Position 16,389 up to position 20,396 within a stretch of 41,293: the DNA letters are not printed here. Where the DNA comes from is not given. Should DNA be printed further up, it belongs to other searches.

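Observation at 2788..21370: Three dispersed cassettes share one foreign signature and differ from the host in composition and translation signals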

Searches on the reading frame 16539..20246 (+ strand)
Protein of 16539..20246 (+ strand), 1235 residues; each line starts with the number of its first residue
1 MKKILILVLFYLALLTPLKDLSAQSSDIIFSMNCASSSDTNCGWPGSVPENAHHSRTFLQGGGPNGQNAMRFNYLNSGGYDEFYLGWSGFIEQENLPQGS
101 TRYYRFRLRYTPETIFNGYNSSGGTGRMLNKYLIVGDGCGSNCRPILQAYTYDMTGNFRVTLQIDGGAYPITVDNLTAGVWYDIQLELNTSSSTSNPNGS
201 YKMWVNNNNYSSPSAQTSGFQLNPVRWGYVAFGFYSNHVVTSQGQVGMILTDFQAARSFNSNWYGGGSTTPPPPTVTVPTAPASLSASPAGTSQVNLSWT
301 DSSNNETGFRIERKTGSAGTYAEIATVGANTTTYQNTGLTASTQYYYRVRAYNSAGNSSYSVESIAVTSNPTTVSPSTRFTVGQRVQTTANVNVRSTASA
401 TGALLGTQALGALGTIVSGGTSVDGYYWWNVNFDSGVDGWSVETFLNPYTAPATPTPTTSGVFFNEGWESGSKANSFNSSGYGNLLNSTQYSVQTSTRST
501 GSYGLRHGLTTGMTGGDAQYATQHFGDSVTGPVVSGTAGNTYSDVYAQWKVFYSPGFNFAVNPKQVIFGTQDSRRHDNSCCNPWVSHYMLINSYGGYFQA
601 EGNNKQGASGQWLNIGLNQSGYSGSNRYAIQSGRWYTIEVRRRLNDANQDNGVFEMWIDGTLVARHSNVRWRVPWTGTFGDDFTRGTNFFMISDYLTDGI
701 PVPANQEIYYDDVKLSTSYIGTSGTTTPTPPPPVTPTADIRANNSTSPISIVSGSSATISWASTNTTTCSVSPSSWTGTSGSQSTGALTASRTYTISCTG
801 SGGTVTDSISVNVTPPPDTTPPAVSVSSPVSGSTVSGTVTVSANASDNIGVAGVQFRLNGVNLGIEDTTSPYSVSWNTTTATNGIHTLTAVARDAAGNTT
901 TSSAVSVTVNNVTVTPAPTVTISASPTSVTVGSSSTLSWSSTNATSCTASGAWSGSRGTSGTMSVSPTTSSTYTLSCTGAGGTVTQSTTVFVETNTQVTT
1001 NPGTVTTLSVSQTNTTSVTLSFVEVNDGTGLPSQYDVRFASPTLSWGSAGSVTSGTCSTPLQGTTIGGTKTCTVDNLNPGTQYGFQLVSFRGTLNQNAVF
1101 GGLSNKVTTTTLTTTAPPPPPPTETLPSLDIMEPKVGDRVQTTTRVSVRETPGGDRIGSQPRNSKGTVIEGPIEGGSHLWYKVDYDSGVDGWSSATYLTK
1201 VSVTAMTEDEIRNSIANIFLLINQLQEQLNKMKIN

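Call 102: search_protein_families(library=pfam, proteins=[window:16539-20246:+], max_evalue=0.001)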
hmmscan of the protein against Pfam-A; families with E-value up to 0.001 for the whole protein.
window:16539-20246:+ (1235 aa): 4 families
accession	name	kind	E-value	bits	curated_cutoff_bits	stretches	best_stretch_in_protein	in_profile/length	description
PF17957.7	Big_7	-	4.2e-19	69.4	24.1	1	822-890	1-70/70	Bacterial Ig domain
PF00041.27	fn3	-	1.6e-15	57.5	25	2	281-364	2-81/84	Fibronectin type III domain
PF21294.4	Polysacc_lyase_14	-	2e-05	24.9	27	1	625-672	132-179/215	Polysaccharide lyase 14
PF08239.17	SH3_3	-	0.00086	19.9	27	1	1145-1198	2-53/54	Bacterial SH3 domain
